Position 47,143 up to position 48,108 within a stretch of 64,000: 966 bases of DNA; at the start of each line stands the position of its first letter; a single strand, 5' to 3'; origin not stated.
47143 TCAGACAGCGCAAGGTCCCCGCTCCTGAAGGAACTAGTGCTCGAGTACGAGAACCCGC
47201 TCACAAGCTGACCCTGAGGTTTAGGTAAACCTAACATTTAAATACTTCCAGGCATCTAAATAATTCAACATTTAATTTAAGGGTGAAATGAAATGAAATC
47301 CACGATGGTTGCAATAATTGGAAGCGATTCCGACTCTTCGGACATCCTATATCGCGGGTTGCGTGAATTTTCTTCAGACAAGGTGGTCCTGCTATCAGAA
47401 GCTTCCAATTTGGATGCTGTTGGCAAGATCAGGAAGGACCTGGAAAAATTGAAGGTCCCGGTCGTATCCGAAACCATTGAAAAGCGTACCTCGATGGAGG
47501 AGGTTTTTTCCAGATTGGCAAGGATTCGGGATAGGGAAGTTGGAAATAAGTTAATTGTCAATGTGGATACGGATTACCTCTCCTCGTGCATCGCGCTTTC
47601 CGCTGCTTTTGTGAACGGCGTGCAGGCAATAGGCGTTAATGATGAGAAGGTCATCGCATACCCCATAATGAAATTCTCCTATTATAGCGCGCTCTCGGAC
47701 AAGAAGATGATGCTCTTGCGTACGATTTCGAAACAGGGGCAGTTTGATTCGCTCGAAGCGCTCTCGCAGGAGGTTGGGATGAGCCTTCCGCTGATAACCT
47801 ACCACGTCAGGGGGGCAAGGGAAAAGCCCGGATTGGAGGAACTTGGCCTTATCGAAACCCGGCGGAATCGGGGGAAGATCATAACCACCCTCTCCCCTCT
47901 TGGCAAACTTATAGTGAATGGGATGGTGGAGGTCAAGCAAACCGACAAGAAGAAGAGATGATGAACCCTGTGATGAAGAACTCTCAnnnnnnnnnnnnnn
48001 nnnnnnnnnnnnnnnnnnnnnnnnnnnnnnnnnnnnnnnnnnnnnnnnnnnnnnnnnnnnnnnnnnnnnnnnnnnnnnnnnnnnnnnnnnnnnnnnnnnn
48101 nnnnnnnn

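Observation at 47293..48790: Orphan Csa3-like CARF-wHTH regulator convergent with a RelA/SpoT-type HD (p)ppGpp-hydrolase-like gene, with no CRISPR-Cas in 64 kb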

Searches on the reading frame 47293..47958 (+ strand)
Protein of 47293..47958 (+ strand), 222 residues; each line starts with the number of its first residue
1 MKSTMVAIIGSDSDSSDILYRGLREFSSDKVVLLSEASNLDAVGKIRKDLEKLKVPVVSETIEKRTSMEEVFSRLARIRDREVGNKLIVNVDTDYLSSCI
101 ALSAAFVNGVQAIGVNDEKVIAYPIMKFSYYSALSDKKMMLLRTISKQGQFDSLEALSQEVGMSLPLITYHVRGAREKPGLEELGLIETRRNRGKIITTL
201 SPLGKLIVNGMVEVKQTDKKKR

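Call 3: search_protein_families(library=pfam, proteins=[window:47293-47958:+], max_evalue=10)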
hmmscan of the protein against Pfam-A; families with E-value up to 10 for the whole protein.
window:47293-47958:+ (222 aa): 2 families
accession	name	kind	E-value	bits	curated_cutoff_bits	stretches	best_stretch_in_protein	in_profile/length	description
PF19810.5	HFX_2341_N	-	0.00015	22.6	30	1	18-105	13-104/120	HFX_2341-like, N-terminal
PF25212.1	HVO_A0114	-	0.077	13.2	27.6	1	132-192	18-71/84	HVO_A0114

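Call 4: search_protein_families(library=ncbifam, proteins=[window:47293-47958:+], max_evalue=10)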
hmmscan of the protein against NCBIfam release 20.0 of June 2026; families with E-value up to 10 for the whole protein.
window:47293-47958:+ (222 aa): 0 families

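Call 5: search_solved_structures(query=window:47293-47958:+, max_evalue=10, show_alignments=2)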
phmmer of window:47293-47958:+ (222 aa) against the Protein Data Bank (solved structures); distinct sequences matched with E-value up to 10: 4.
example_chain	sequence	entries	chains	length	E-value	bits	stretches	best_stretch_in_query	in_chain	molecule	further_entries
2ppv_A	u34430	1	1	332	0.046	16.8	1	1-79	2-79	Uncharacterized protein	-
9i1r_C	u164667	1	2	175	0.14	15.3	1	140-191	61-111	Phycocyanin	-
3c7m_A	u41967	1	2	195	0.74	12.9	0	38-71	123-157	Thiol:disulfide interchange protein dsbA-like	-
4pag_A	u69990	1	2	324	1.3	12.1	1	45-99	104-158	Periplasmic binding protein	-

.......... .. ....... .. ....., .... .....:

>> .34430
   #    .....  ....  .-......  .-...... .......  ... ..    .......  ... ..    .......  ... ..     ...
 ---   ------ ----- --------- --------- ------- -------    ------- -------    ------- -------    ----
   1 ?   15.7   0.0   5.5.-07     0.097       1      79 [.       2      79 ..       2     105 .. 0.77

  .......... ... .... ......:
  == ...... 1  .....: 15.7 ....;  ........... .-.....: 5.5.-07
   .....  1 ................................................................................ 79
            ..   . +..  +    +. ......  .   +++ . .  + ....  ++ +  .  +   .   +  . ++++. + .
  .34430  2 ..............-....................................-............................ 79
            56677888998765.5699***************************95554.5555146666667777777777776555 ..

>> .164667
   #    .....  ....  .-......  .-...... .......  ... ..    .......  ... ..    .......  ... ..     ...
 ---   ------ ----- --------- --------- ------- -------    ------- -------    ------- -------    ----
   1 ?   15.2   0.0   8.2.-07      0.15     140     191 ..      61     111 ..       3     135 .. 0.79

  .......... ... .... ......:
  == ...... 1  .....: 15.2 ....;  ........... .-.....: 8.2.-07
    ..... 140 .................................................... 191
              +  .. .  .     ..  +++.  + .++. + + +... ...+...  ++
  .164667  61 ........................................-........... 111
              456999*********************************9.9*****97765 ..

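Call 7: find_homologous_proteins(query=window:47293-47958:+)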
Query window:47293-47958:+ (222 aa): 89 proteins with E <= 0.001 among 2389 candidates.
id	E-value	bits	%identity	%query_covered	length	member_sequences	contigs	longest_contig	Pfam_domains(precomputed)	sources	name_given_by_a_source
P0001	3.3e-133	459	100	100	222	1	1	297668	-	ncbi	-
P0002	1.7e-107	376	77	100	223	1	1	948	PF19810.6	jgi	jgi:hypothetical protein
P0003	2.9e-107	375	78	100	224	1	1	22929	PF19810.6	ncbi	ncbi:MAG: DUF6293 family protein [Candidatus Micrarchaeota archaeon]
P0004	2.4e-105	369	78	100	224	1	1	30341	PF19810.6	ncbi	ncbi:MAG: DUF6293 family protein [Candidatus Micrarchaeota archaeon]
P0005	2.9e-104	365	74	100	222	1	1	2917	-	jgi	jgi:hypothetical protein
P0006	7.8e-103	360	73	100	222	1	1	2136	PF19810.6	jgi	jgi:hypothetical protein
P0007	5.2e-102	358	75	99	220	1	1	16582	PF19810.6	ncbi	-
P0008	1.1e-99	350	71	100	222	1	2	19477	PF19810.6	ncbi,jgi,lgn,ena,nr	ncbi:MAG TPA: DUF6293 family protein [Candidatus Norongarragalinales archaeon]|nr:DUF6293 family pro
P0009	5.7e-98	344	71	100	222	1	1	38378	PF19810.6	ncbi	ncbi:MAG: DUF6293 family protein [Candidatus Micrarchaeota archaeon]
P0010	1.4e-97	343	71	98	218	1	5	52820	PF19810.6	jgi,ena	-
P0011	4.1e-97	342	70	100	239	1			PF19810.6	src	-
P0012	9.4e-97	340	72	98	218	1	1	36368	-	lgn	-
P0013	1.6e-95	336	69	100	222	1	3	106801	PF19810.6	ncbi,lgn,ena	ncbi:MAG: DUF6293 family protein [Candidatus Micrarchaeota archaeon]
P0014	4.2e-80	286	61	98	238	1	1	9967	PF19810.6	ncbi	ncbi:MAG: hypothetical protein V1708_04330 [Candidatus Micrarchaeota archaeon]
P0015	1.3e-79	285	60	91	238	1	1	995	-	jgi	jgi:hypothetical protein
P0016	1.3e-79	285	61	96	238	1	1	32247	PF19810.6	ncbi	ncbi:MAG: hypothetical protein V1787_04150 [Candidatus Micrarchaeota archaeon]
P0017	2.1e-78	281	59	100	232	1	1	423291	PF19810.6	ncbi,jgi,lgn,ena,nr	ncbi:hypothetical protein KJ765_04985 [Candidatus Micrarchaeota archaeon]|nr:hypothetical protein [C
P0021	2.1e-71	258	53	97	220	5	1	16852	PF19810.6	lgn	-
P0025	2.5e-68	248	53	94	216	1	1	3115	PF19810.6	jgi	jgi:DNA-binding MarR family transcriptional regulator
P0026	1.6e-66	242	53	97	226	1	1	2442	PF19810.6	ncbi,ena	-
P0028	3.8e-65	237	52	100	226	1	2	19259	PF19810.6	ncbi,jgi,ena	-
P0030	4.0e-65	237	54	100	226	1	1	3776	PF19810.6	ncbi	-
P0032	7.9e-65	236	48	100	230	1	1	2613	PF19810.6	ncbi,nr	ncbi:hypothetical protein HYV82_05770 [Candidatus Woesearchaeota archaeon]|nr:hypothetical protein [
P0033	4.4e-64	234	49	96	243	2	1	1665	PF19810.6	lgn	-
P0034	4.5e-64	234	50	96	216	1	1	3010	PF19810.6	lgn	-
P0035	6.5e-64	233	55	93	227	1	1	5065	PF19810.6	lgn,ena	-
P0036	2.4e-63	232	52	99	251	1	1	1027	PF19810.6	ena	-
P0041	1.8e-62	229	50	99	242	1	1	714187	-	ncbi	ncbi:MAG: hypothetical protein QXR53_02200 [Candidatus Norongarragalinales archaeon]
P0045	3.4e-59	218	48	97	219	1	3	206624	-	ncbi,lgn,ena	ncbi:MAG: hypothetical protein AABX51_05020 [Nanoarchaeota archaeon]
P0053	1.5e-56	209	46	99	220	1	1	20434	PF19810.6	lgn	-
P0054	3.6e-56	208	46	96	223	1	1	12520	PF19810.6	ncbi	-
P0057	2.0e-55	206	47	96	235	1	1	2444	PF19810.6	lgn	-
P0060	6.7e-55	204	47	95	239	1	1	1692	PF19810.6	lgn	-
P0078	1.3e-37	148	41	95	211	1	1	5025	PF19810.6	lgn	-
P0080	2.1e-31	127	35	100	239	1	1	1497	PF19810.6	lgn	-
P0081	3.9e-31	126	36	92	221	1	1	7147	PF19810.6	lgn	-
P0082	5.5e-31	126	36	98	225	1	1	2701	PF19810.6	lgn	-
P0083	3.8e-30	123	36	92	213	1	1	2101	PF19810.6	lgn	-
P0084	2.7e-28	117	34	91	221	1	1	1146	PF19810.6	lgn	-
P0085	2.7e-28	117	35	95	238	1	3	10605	PF19810.6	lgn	-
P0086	3.7e-28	117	37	93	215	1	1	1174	PF13412.13,PF19810.6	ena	-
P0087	1.5e-27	115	34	98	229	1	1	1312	PF19810.6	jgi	jgi:DNA-binding MarR family transcriptional regulator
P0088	1.0e-26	112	35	93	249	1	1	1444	PF19810.6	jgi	jgi:hypothetical protein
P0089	6.3e-26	109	37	95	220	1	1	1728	PF19810.6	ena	-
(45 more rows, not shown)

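Call 19: predict_structure(alignment_id=A1)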
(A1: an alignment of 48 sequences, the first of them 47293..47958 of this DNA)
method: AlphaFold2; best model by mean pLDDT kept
length: 222 residues; sequences in the alignment: 48
mean_pLDDT: 88.2   pTM: 0.66
mean pLDDT of the five models: 88.2, 88.2, 88.1, 86.8, 86.6
residues with pLDDT >= 90: 151; 70-90: 49; 50-70: 11; < 50: 11
segments of 3 or more residues with pLDDT < 50: 212-222
pLDDT, mean of each block of 10 residues (from residue 1): 95 96 95 98 97 97 90 89 92 95 86 91 68 83 95 97 95 88 92 93 80 39 36
secondary structure, 60 per line:
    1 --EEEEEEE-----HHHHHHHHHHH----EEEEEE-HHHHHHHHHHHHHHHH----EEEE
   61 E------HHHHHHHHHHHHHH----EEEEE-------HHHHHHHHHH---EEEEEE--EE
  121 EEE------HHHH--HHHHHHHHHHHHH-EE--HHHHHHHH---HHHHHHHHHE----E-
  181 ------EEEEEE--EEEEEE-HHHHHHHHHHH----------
elements in order: E3-9 H15-25 E30-35 H37-52 E57-61 H68-81 E86-90 H98-107 E111-116 E119-123 H130-133 H136-148 H154-161 H165-173 E187-192 E195-200 H202-212

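Call 24: fold_search(model_id=the predicted structure, library=pdb)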
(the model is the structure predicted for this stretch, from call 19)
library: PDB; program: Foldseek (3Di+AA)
matches with E <= 10: 1882; with E <= 0.001: 34
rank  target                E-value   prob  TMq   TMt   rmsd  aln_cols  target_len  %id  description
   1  6wxq_A                1.7e-09  1.00  0.43  0.46  11.4       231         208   19  Crystal structure of CRISPR-associated transcription factor Csa3 complexed with cA4 (released 2021-11-17)
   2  2wte_A                1.4e-08  1.00  0.43  0.44  12.2       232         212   19  The structure of the CRISPR-associated protein, Csa3, from Sulfolobus solfataricus at 1.8 angstrom resolution. (released 2010-09-22)
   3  6w11_B                4.2e-08  1.00  0.44  0.48  11.6       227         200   18  The structure of Sulfolobus solfataricus Csa3 in complex with cyclic tetraadenylate (cA4) (released 2021-03-10)
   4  2wte_B                4.2e-08  1.00  0.43  0.45  11.8       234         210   19  The structure of the CRISPR-associated protein, Csa3, from Sulfolobus solfataricus at 1.8 angstrom resolution. (released 2010-09-22)
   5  1xmx                  1.8e-06  1.00  0.43  0.26  20.0       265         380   11  Crystal structure of protein VC1899 from Vibrio cholerae (released 2004-11-16)
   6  7bdv_B                3.3e-06  1.00  0.42  0.29  20.6       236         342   13  Structure of Can2 from Sulfobacillus thermosulfidooxidans in complex with cyclic tetra-adenylate (cA4) (released 2021-03-03)
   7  8t66_B                5.3e-06  1.00  0.43  0.59   2.6       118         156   15  cA6 bound Cam1 (released 2024-01-10)
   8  8t66_A                6.0e-06  1.00  0.43  0.60   2.6       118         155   15  cA6 bound Cam1 (released 2024-01-10)
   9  7bdv_A                6.0e-06  1.00  0.42  0.28  20.4       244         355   13  Structure of Can2 from Sulfobacillus thermosulfidooxidans in complex with cyclic tetra-adenylate (cA4) (released 2021-03-03)
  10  8t65_A                9.3e-06  1.00  0.43  0.59   2.7       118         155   15  cA4 bound Cam1 (released 2024-01-10)
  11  8bao_B                9.9e-06  1.00  0.42  0.27  21.5       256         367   12  Dysgonamonadaceae bacterium CRISPR ancillary nuclease 2 (released 2022-11-30)
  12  8bao_A                1.2e-05  1.00  0.42  0.27  21.0       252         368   12  Dysgonamonadaceae bacterium CRISPR ancillary nuclease 2 (released 2022-11-30)
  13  8t64_B                1.8e-05  1.00  0.43  0.70   2.7       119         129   14  Apo Cam1(42-206) (released 2024-01-10)
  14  5fsh_B                2.6e-05  1.00  0.47  0.24   6.6       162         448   13  Crystal structure of Thermus thermophilus Csm6 (released 2016-01-27)
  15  8t64_C                4.9e-05  1.00  0.43  0.67   7.7       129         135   15  Apo Cam1(42-206) (released 2024-01-10)
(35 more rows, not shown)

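Call 27: find_encoding_contigs(protein=P0003, flank=6000, max_places=2)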
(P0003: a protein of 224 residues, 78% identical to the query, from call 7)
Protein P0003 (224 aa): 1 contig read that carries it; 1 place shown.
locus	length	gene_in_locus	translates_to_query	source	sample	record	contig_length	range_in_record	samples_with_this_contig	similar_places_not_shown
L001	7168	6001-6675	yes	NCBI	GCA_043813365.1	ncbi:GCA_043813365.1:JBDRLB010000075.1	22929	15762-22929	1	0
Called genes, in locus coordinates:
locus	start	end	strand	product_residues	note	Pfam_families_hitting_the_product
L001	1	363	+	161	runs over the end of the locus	PF12802:MarR_2 (weak), PF13412:HTH_24, PF18024:HTH_50 (weak), PF13404:HTH_AsnC-type, PF01037:AsnC_trans_reg, PF22482:AsnC_trans_reg_3 (weak)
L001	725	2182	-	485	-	PF00587:tRNA-synt_2b, PF03129:HGTP_anticodon, PF09180:ProRS-C_1 (weak)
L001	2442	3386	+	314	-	PF03144:GTP_EFTU_D2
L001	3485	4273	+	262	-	PF05362:Lon_C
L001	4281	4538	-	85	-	PF13459:Fer4_15, PF13370:Fer4_13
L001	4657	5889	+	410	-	-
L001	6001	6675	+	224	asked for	PF19810:HFX_2341_N (weak)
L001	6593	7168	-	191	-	?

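Call 28: find_encoding_contigs(protein=P0013, flank=6000, max_places=2)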
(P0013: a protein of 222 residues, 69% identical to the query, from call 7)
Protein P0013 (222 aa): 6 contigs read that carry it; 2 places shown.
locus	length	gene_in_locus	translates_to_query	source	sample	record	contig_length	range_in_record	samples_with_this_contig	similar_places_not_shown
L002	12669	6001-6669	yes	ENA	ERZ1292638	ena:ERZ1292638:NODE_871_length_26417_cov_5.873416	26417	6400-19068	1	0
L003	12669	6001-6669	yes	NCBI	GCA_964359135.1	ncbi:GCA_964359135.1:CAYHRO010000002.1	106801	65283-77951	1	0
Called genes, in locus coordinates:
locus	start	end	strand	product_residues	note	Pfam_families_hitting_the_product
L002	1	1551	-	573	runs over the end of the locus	PF00133:tRNA-synt_1, PF09334:tRNA-synt_1g, PF19303:Anticodon_3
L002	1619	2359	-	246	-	-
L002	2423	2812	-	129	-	-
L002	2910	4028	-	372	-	PF01637:ATPase_2, PF05621:TniB, PF07693:KAP_NTPase (faint), PF13191:AAA_16, PF24883:NPHP3_N, PF00004:AAA, PF13401:AAA_22, PF22703:Cdc6_lid, +1 more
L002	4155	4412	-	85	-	PF13459:Fer4_15, PF13370:Fer4_13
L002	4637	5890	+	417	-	-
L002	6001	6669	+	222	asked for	PF19810:HFX_2341_N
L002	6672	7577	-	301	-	-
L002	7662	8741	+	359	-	-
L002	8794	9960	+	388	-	PF00155:Aminotran_1_2, PF01053:Cys_Met_Meta_PP (weak), PF01041:DegT_DnrJ_EryC1 (weak)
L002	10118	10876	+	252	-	-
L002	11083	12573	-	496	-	PF02789:Peptidase_M17_N, PF00883:Peptidase_M17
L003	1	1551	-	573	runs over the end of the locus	PF00133:tRNA-synt_1, PF09334:tRNA-synt_1g, PF19303:Anticodon_3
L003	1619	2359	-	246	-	-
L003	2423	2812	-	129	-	-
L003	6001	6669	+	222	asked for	PF19810:HFX_2341_N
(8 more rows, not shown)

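Call 32: find_encoding_contigs(protein=P0017, flank=5000, max_places=1)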
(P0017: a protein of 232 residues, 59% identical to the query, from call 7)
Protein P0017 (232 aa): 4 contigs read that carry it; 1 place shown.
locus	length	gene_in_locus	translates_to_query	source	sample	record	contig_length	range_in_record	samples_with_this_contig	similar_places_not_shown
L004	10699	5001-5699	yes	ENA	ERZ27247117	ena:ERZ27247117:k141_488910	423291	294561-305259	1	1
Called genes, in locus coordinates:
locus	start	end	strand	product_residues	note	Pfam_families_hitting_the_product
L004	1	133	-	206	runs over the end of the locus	PF04199:Cyclase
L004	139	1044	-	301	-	PF03446:NAD_binding_2, PF03807:F420_oxidored, PF00393:6PGD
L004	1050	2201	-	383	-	PF08240:ADH_N, PF16912:Glu_dehyd_C, PF00107:ADH_zinc_N (faint)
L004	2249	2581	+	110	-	PF03144:GTP_EFTU_D2 (weak)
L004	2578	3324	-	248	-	PF12740:PETase (faint), PF01738:DLH (weak), PF02129:Peptidase_S15 (faint), PF12146:Hydrolase_4, PF20408:Abhydrolase_11 (weak), PF00561:Abhydrolase_1, PF12697:Abhydrolase_6, PF07819:PGAP1 (weak), +2 more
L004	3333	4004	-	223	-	PF03853:YjeF_N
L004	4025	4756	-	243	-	PF02535:Zip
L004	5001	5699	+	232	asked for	PF19810:HFX_2341_N (weak)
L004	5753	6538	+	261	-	PF13462:Thioredoxin_4, PF01323:DSBA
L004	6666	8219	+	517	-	PF06418:CTP_synth_N, PF00117:GATase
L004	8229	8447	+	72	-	-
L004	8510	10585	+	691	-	PF14551:MCM_N (weak), PF17207:MCM_OB, PF07728:AAA_5 (faint), PF00493:MCM, PF01078:Mg_chelatase (weak), PF17855:MCM_lid, PF21100:WHD_MCM (faint)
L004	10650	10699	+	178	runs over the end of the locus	PF01812:5-FTHF_cyc-lig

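Call 33: find_encoding_contigs(protein=P0041, flank=5000, max_places=1)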
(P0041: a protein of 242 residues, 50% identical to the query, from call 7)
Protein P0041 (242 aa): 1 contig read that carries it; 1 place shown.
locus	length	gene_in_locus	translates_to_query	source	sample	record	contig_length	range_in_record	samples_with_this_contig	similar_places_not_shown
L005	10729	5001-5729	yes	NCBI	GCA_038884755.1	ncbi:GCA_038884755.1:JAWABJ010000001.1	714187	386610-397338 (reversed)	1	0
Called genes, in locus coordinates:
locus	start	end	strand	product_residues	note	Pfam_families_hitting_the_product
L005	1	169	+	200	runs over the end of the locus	PF00581:Rhodanese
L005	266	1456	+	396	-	PF00155:Aminotran_1_2, PF01041:DegT_DnrJ_EryC1 (weak)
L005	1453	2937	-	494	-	PF02789:Peptidase_M17_N, PF00883:Peptidase_M17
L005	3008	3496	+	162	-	-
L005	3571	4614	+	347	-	-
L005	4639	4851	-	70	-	-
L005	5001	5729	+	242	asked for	-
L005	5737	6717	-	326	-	PF02779:Transket_pyr, PF02780:Transketolase_C, PF22613:Transketolase_C_1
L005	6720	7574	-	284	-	PF13292:DXP_synthase_N (weak), PF00456:Transketolase_N, PF00676:E1_dh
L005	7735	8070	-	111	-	PF04021:Class_IIIsignal (weak)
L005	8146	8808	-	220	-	PF00834:Ribul_P_3_epim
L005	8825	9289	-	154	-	PF02502:LacAB_rpiB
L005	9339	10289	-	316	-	PF01544:CorA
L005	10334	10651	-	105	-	-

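Call 34: find_encoding_contigs(protein=P0045, flank=5000, max_places=1)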
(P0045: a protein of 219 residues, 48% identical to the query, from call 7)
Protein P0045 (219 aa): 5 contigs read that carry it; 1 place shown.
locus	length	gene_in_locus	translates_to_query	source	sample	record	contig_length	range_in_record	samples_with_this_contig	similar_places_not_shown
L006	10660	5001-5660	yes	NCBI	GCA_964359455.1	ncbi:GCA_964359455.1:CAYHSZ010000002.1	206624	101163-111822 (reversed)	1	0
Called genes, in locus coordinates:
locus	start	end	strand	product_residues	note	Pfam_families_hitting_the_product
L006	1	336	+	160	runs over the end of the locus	-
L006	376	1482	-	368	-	PF00742:Homoserine_dh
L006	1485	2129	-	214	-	-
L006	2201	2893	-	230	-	-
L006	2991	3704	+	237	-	PF00149:Metallophos, PF12850:Metallophos_2 (weak)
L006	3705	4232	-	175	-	PF01381:HTH_3 (weak), PF12844:HTH_19 (weak), PF00571:CBS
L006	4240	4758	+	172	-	PF13473:Cupredoxin_1, PF00116:COX2 (weak)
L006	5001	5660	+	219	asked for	-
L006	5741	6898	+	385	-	PF00438:S-AdoMet_synt_N, PF02772:S-AdoMet_synt_M, PF02773:S-AdoMet_synt_C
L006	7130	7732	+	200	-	-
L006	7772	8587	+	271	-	PF01909:NTP_transf_2, PF18765:Polbeta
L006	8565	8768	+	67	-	-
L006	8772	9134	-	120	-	PF01934:HepT-like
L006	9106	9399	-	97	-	PF18765:Polbeta, PF01909:NTP_transf_2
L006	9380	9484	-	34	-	-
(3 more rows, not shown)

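Call 35: find_encoding_contigs(protein=P0016, flank=5000, max_places=1)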
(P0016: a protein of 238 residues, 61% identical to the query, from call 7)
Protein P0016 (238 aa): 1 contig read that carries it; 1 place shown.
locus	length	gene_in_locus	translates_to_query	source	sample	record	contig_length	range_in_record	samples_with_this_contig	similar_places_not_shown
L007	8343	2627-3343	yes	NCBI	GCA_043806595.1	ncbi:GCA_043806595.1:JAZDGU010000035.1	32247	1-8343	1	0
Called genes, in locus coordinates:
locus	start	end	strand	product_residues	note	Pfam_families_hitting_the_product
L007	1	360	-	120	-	PF07705:CARDB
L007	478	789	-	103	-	PF03091:CutA1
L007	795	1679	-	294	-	PF01435:Peptidase_M48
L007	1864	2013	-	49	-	-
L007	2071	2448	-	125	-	-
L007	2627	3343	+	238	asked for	PF19810:HFX_2341_N (faint)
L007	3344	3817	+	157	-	PF00173:Cyt-b5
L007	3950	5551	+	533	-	PF06418:CTP_synth_N, PF00117:GATase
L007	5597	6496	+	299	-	-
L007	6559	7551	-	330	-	PF03706:LPG_synthase_TM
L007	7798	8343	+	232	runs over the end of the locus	PF12917:YfbR-like (weak), PF13023:HD_3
